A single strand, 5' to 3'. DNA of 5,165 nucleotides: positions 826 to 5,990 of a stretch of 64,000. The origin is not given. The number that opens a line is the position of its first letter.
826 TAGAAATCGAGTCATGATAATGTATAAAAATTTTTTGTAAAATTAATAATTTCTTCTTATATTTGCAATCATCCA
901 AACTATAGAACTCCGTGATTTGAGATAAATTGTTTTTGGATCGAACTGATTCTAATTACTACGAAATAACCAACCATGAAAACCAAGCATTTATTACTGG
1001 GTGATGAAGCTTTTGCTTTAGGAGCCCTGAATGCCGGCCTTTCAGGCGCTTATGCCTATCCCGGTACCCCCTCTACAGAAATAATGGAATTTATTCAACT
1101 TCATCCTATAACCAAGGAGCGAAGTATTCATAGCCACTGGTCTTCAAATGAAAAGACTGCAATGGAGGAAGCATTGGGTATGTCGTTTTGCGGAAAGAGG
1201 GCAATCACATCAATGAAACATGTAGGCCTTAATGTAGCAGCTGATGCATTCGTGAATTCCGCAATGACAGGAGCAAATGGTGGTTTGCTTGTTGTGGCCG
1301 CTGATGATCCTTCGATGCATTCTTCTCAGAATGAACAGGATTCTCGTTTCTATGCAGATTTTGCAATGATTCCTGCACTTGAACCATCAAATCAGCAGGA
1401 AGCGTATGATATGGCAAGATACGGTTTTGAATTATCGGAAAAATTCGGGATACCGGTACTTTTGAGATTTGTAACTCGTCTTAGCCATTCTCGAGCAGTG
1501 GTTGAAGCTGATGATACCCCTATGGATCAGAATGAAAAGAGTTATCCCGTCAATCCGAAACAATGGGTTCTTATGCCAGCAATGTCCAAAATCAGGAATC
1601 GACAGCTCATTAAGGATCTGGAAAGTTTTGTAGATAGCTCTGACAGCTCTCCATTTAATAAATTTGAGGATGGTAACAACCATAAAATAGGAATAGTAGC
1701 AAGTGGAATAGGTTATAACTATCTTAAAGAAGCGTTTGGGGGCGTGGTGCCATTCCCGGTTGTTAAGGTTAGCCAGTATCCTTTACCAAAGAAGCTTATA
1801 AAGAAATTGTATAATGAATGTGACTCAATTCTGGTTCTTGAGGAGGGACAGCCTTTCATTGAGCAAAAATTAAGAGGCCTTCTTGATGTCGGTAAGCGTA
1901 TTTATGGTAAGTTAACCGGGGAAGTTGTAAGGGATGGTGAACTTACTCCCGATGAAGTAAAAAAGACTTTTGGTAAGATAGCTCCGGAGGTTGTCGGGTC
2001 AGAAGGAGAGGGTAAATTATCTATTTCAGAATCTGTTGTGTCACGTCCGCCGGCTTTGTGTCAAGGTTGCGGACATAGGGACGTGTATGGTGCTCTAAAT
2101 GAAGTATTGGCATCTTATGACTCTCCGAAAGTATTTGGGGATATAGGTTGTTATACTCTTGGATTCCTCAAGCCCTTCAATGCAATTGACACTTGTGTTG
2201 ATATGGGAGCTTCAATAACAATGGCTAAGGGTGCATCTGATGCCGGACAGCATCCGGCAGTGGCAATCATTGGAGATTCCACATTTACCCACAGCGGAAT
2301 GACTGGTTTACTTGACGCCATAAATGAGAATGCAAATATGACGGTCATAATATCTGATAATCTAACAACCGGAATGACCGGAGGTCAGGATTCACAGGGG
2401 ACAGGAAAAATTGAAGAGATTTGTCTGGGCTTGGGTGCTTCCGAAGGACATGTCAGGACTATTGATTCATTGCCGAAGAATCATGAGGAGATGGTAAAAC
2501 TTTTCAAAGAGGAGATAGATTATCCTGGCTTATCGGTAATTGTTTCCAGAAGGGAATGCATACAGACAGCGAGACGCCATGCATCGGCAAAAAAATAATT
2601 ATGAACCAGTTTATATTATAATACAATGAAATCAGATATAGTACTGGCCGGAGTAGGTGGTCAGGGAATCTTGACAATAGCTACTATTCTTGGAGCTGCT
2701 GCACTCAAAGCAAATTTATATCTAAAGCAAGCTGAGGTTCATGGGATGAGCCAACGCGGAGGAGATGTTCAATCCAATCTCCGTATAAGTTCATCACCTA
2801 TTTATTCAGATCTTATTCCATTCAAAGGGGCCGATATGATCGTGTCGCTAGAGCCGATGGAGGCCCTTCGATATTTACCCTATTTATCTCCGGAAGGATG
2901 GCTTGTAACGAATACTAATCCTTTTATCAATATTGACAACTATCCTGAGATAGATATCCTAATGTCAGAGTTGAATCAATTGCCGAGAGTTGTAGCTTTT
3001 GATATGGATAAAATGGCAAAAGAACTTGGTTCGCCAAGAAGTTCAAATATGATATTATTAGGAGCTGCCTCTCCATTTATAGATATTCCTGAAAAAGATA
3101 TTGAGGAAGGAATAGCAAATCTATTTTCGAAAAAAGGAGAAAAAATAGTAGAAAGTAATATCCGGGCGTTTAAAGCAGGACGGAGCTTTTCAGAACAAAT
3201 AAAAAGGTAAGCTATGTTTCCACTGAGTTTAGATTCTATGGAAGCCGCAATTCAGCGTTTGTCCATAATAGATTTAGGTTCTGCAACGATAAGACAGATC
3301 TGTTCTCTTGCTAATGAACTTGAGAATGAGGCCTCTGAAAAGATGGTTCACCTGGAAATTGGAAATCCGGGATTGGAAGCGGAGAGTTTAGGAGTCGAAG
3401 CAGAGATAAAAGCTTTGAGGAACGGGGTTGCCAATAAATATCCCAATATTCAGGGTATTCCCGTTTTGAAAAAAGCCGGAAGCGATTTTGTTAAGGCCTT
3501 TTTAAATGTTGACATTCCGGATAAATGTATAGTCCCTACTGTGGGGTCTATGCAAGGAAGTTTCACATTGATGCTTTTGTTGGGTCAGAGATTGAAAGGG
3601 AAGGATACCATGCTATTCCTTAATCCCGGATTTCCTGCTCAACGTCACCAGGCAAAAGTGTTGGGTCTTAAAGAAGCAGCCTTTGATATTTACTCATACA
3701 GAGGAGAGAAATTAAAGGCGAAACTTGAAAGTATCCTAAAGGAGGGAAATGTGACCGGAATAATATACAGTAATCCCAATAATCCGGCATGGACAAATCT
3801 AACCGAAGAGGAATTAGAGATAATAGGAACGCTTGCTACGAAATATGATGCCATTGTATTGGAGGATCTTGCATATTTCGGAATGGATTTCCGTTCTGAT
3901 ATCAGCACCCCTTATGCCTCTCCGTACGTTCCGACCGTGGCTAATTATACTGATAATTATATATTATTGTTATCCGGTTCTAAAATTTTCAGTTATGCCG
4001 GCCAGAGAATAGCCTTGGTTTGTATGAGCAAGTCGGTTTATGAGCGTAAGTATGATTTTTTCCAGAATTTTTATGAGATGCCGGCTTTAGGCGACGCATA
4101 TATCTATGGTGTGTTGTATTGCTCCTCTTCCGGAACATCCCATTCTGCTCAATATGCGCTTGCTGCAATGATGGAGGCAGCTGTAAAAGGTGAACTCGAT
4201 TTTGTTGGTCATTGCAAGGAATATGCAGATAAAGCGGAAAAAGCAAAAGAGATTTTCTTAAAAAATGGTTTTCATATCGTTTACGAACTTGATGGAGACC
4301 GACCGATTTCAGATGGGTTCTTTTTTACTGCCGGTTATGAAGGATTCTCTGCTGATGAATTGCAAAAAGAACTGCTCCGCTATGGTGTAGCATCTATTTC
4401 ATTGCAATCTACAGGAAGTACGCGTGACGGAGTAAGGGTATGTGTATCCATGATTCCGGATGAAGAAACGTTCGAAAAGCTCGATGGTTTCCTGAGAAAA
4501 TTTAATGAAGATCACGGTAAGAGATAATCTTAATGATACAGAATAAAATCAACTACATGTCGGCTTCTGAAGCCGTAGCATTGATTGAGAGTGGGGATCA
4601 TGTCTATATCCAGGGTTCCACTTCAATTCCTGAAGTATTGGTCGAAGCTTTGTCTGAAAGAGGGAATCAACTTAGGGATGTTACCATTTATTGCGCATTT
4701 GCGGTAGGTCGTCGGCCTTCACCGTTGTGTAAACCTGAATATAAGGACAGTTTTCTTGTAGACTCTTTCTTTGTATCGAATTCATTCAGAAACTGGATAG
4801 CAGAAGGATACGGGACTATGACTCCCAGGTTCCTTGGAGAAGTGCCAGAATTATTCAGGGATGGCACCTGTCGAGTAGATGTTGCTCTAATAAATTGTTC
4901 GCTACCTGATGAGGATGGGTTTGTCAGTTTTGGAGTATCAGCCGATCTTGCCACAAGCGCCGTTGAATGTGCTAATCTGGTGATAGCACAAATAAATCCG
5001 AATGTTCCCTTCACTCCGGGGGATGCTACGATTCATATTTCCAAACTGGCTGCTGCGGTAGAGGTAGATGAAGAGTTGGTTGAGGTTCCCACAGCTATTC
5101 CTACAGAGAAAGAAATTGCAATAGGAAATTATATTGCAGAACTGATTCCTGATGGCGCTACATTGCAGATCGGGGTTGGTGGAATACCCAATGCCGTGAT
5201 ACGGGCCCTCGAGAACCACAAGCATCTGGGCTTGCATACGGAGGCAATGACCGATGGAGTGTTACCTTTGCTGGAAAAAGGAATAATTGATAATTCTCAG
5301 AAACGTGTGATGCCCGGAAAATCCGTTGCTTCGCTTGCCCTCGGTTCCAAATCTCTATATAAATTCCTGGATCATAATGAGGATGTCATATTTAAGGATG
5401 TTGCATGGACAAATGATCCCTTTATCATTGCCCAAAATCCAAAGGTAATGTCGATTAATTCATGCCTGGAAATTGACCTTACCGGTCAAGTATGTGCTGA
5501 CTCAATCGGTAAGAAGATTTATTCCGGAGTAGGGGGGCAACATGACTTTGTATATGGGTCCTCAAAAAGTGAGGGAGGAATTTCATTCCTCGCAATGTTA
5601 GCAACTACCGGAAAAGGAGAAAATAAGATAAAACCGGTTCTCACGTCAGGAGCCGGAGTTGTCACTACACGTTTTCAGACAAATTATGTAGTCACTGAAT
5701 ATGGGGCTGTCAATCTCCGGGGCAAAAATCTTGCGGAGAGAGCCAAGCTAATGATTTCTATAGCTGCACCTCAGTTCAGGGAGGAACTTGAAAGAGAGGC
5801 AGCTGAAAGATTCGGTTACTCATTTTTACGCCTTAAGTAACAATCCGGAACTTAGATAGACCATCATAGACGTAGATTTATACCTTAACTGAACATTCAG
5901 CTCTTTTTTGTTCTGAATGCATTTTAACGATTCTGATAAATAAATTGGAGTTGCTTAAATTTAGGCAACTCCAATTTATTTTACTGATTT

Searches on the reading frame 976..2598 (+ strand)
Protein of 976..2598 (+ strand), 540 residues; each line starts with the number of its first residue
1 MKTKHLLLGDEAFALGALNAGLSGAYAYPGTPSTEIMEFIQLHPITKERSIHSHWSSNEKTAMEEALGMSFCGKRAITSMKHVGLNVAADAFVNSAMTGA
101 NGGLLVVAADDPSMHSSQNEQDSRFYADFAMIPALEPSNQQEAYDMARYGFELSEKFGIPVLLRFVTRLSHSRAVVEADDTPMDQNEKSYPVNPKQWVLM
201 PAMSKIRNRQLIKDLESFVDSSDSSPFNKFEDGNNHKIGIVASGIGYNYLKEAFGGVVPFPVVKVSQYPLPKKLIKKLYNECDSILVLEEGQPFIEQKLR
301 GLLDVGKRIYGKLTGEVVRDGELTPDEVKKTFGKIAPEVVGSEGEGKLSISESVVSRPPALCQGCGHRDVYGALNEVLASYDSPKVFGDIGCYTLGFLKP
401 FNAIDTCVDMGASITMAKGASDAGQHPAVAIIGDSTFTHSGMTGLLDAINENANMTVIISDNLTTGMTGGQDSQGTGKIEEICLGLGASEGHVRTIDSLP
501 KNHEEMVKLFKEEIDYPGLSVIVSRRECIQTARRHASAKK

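Call 57: search_protein_families(library=pfam, proteins=[window:976-2598:+])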
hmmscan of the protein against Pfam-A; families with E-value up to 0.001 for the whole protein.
window:976-2598:+ (540 aa): 2 families
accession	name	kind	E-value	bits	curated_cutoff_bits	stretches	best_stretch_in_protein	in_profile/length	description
PF01855.24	POR_N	-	1.7e-15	57.8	27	1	16-203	2-195/231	Pyruvate flavodoxin/ferredoxin oxidoreductase, thiamine diP-bdg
PF02775.26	TPP_enzyme_C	-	3.4e-14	53.3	21.9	1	389-477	1-97/151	Thiamine pyrophosphate enzyme, C-terminal TPP binding domain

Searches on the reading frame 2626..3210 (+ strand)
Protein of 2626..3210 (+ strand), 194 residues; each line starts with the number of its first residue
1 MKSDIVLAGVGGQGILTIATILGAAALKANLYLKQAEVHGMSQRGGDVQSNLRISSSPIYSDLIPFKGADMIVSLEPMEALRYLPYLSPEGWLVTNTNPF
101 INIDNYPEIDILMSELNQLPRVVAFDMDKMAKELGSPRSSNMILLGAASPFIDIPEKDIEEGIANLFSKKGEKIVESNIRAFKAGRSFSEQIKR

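Call 57: search_protein_families(library=pfam, proteins=[window:2626-3210:+])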
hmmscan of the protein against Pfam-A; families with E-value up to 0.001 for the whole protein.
window:2626-3210:+ (194 aa): 1 family
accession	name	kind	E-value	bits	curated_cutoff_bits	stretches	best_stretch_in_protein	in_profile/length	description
PF01558.24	POR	-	1.9e-38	132.8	27.4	1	11-186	1-172/173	Pyruvate ferredoxin/flavodoxin oxidoreductase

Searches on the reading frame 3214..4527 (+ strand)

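Call 57: search_protein_families(library=pfam, proteins=[window:3214-4527:+])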
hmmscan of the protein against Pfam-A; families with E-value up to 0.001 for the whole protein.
window:3214-4527:+ (437 aa): 1 family
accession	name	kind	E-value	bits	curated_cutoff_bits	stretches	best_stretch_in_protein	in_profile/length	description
PF00155.27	Aminotran_1_2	-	5.1e-24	85.6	19.7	1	43-418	2-353/361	Aminotransferase class I and II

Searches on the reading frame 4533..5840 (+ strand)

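Call 57: search_protein_families(library=pfam, proteins=[window:4533-5840:+])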
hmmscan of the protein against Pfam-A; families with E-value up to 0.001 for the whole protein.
window:4533-5840:+ (435 aa): 4 families
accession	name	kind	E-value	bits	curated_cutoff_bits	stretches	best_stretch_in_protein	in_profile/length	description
PF13336.12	AcetylCoA_hyd_C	-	2e-57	193.9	23.7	1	271-423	1-154/154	Acetyl-CoA hydrolase/transferase C-terminal domain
PF02550.21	AcetylCoA_hydro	-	1.3e-21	78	24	1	9-183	10-193/198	Acetyl-CoA hydrolase/transferase N-terminal domain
PF01144.29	CoA_trans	-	1.6e-08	34.7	23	0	199-253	6-66/217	Coenzyme A transferase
PF00455.28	DeoRC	-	1.5e-05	25.4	31.8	0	195-238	7-50/160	DeoR C terminal sensor domain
